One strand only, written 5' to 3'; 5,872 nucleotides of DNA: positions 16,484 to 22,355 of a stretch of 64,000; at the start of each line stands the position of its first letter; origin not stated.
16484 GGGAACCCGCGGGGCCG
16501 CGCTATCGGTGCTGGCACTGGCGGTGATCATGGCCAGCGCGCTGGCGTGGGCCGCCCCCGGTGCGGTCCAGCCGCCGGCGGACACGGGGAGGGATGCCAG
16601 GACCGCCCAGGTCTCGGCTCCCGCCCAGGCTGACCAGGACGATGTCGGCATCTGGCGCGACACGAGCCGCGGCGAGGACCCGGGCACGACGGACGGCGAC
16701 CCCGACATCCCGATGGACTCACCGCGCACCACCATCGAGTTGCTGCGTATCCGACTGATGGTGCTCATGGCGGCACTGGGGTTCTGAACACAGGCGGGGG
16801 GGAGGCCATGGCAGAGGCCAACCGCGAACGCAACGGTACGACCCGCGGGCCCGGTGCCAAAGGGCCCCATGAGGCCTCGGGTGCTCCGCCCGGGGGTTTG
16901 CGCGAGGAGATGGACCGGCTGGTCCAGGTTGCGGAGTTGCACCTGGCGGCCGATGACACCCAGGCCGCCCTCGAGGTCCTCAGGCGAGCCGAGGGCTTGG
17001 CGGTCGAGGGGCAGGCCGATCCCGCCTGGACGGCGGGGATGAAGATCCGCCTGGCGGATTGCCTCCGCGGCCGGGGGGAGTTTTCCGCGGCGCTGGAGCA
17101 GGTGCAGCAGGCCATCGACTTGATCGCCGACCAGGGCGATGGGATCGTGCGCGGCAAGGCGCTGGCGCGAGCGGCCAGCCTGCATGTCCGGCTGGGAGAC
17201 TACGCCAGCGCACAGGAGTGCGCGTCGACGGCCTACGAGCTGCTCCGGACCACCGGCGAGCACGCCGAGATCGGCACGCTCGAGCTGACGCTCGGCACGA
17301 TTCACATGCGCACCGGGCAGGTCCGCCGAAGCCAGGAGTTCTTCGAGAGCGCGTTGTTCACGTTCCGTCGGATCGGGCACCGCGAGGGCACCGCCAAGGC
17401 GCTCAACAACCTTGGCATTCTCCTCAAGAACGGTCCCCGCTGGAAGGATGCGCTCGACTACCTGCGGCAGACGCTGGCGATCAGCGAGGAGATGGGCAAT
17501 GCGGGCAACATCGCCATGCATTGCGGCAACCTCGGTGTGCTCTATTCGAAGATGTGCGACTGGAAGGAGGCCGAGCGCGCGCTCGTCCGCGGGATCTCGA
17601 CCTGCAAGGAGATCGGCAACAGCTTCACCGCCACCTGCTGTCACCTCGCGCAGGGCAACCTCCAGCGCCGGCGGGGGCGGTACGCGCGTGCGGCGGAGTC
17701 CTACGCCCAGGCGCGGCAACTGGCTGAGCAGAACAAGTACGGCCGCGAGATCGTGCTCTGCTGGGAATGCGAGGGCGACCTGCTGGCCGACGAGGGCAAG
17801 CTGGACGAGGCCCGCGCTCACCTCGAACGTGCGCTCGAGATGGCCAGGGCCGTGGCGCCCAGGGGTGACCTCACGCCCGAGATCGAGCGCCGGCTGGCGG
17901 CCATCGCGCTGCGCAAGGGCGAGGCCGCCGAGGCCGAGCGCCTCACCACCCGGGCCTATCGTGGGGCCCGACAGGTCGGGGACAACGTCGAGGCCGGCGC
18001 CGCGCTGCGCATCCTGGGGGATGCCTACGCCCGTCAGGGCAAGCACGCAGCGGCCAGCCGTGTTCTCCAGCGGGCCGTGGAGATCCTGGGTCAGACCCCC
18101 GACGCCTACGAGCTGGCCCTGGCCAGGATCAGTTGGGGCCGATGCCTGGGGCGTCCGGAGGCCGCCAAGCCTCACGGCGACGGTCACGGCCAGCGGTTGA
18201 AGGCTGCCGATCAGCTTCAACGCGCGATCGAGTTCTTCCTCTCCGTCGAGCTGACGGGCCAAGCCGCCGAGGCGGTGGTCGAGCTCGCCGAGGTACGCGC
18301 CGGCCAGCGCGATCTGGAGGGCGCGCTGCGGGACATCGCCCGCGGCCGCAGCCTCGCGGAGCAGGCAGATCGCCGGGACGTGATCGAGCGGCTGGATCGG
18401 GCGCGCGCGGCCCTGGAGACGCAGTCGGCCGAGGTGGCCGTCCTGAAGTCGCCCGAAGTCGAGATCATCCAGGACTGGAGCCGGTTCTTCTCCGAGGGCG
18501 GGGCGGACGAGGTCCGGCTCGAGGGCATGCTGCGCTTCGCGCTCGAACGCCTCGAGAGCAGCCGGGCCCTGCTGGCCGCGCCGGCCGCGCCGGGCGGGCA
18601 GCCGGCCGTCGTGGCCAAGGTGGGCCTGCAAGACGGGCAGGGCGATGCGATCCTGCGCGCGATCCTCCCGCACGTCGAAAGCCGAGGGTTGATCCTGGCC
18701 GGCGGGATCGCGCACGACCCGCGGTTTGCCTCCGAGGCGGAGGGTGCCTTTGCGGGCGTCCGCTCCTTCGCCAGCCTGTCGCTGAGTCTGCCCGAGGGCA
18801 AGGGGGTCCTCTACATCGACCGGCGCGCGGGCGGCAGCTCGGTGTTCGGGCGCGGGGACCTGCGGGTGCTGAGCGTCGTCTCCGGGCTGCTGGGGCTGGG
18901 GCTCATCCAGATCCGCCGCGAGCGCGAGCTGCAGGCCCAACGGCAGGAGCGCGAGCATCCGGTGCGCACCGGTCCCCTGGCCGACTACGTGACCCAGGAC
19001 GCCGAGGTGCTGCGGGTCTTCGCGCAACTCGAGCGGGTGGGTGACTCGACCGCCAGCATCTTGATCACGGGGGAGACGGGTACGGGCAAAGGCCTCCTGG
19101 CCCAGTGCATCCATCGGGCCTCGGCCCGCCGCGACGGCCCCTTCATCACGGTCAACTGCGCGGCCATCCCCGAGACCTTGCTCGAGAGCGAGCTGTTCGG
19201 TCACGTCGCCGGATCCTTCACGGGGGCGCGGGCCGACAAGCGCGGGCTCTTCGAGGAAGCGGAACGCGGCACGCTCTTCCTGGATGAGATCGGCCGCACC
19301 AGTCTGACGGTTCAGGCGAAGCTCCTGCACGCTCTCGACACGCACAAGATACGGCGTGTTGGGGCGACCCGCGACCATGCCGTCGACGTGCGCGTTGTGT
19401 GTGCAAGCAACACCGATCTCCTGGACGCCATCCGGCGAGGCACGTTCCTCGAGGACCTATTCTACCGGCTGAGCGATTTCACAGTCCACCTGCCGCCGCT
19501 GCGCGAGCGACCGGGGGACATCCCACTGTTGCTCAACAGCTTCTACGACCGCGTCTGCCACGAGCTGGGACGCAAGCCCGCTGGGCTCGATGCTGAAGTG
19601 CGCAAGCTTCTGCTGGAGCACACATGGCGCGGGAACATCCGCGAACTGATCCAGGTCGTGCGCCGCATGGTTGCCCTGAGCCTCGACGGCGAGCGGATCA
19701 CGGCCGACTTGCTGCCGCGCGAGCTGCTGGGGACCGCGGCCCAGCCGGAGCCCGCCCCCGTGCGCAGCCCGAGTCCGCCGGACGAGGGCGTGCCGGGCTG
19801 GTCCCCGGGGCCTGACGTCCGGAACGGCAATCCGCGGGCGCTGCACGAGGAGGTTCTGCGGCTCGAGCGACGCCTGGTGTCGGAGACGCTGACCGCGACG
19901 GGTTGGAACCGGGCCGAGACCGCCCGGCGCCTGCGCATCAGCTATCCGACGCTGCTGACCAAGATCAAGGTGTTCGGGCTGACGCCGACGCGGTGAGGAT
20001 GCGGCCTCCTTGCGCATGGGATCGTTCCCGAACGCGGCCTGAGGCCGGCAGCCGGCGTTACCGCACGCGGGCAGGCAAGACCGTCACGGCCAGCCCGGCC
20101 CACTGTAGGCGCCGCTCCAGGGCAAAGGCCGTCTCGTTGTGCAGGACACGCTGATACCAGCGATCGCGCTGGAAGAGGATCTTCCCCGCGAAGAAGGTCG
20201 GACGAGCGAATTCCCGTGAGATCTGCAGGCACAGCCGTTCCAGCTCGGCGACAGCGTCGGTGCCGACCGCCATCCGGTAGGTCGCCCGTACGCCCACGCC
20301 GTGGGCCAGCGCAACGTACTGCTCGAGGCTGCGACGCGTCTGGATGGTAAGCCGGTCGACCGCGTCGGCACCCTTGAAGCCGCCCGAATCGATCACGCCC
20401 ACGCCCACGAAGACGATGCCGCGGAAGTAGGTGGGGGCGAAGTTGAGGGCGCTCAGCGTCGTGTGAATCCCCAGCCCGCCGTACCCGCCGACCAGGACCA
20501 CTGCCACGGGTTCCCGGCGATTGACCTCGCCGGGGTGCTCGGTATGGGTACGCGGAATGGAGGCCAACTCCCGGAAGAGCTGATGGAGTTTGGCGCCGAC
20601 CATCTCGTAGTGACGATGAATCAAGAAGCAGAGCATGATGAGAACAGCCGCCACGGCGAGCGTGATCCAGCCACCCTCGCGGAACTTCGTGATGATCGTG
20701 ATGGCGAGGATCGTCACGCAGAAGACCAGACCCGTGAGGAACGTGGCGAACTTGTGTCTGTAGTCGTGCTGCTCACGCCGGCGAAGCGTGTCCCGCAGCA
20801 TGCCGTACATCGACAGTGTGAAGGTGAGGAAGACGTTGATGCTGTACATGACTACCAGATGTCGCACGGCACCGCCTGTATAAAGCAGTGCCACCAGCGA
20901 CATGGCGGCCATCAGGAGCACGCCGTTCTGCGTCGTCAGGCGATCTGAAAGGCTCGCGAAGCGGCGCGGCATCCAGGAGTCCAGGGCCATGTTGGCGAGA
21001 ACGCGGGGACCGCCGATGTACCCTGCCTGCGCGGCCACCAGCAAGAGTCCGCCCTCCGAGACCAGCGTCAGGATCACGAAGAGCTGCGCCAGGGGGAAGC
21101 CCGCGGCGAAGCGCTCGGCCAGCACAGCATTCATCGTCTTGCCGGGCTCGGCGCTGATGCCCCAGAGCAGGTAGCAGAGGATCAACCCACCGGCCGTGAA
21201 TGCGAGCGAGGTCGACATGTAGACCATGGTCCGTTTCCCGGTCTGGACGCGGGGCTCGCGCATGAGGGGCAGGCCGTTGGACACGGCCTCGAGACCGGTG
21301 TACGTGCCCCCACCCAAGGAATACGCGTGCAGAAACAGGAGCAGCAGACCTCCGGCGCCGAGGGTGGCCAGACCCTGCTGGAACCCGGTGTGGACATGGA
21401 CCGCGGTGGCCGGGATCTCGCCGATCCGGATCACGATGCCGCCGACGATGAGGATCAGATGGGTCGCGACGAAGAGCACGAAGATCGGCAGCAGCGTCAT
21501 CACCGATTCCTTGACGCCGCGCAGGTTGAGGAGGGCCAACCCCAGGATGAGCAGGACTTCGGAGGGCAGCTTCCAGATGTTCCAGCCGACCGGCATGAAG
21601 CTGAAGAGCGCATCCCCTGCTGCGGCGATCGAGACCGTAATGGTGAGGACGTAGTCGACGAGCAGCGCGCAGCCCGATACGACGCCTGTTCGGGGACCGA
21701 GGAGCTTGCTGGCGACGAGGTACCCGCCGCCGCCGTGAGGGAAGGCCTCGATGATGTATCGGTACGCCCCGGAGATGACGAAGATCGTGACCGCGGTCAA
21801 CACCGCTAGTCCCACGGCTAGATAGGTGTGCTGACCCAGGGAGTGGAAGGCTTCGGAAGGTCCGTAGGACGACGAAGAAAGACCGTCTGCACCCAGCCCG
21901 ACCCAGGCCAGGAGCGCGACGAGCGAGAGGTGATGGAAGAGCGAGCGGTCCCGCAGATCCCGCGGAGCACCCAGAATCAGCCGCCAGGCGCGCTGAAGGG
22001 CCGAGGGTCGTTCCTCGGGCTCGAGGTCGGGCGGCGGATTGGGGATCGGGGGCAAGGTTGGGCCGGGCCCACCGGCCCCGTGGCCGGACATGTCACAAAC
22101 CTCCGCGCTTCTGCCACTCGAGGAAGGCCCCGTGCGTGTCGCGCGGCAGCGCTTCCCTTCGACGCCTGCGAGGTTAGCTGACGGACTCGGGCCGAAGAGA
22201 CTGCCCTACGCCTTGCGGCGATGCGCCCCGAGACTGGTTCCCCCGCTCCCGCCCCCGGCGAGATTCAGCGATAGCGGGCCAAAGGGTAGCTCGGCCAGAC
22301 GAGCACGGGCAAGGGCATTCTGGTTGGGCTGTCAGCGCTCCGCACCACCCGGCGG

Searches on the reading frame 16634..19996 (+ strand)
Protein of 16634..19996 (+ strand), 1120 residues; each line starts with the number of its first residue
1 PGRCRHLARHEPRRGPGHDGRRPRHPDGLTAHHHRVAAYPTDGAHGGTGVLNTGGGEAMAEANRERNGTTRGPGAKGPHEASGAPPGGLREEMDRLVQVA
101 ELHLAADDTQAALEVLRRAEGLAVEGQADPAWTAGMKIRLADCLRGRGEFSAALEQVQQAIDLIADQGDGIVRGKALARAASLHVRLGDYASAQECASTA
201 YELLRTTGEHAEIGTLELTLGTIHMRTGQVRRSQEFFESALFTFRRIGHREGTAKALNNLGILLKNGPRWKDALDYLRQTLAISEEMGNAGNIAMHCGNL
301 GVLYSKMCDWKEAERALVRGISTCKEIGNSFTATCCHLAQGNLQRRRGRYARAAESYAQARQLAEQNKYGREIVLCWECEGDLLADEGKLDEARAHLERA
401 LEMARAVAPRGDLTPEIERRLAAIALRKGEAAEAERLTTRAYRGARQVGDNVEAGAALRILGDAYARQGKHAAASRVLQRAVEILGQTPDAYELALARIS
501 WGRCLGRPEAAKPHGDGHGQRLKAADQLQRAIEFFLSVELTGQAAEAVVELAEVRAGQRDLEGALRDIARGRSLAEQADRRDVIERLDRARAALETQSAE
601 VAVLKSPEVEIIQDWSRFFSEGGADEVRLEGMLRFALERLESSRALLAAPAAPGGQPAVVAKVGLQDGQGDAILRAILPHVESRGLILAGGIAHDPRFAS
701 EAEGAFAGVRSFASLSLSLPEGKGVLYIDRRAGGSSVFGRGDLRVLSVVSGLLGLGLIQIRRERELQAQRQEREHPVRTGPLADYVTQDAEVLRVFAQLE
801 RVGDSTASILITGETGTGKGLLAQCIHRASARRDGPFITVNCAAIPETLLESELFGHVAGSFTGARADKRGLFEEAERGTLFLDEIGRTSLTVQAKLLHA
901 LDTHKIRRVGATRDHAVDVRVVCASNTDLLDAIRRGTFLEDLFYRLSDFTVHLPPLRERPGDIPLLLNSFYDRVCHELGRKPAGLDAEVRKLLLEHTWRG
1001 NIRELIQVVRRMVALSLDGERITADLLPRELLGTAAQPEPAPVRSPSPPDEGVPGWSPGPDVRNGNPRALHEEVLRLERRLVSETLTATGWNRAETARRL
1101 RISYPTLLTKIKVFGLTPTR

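Call 54: search_protein_families(library=pfam, proteins=[window:16634-19996:+], max_evalue=0.00001)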
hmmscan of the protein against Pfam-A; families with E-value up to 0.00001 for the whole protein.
window:16634-19996:+ (1120 aa): 16 families
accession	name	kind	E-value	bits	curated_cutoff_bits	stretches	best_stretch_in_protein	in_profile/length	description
PF00158.32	Sigma54_activat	-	9.3e-64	214.6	20.2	1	787-951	3-167/168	Sigma-54 interaction domain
PF13424.12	TPR_12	-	2.8e-32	111.2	30.1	3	416-485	4-75/77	Tetratricopeptide repeat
PF25601.1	AAA_lid_14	-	1.3e-20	73.4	27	1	957-1038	1-81/87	AAA+ ATPase lid domain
PF07719.23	TPR_2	-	1.6e-20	71.9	27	0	376-404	3-31/34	Tetratricopeptide repeat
PF17874.7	TPR_MalT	-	6e-20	72.2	45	3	338-479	84-226/336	MalT-like TPR region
PF14532.12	Sigma54_activ_2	-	2.2e-19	70.5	25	1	792-956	7-138/138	Sigma-54 interaction domain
PF00515.34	TPR_1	-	6.2e-12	45.2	27.8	0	381-403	8-30/34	Tetratricopeptide repeat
PF13176.12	TPR_7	-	1e-11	44.3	27.9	0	338-365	3-30/36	Tetratricopeptide repeat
PF13181.12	TPR_8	-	5.4e-11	42.2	25.7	0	381-405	8-32/34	Tetratricopeptide repeat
PF13374.12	TPR_10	-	1.1e-07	32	27.5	0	253-286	1-34/42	Tetratricopeptide repeat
PF13432.12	TPR_16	-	1.3e-07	32.3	32.7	0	380-443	3-59/65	Tetratricopeptide repeat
PF13428.12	TPR_14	-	1.4e-07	32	23.5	0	456-498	2-43/44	Tetratricopeptide repeat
PF02954.25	HTH_8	-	2.1e-07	31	22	1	1077-1112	5-40/42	Bacterial regulatory protein, Fis family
PF14938.12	SNAP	-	1.6e-06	28.3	25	0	250-367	71-188/282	Soluble NSF attachment protein, SNAP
PF24885.1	TPR_NPHP3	-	4.6e-06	26.6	100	0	364-489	89-217/239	Nephrocystin-3 TPR domain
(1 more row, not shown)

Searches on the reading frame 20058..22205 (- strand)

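Call 54: search_protein_families(library=pfam, proteins=[window:20058-22205:-], max_evalue=0.00001)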
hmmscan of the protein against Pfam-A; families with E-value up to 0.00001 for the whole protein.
window:20058-22205:- (715 aa): 2 families
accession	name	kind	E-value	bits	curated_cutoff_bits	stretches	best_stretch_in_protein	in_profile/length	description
PF13520.12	AA_permease_2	-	5.9e-21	75.3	27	1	133-523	34-424/427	Amino acid permease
PF00324.27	AA_permease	-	1.6e-13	50.6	24.6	1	135-525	36-447/470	Amino acid permease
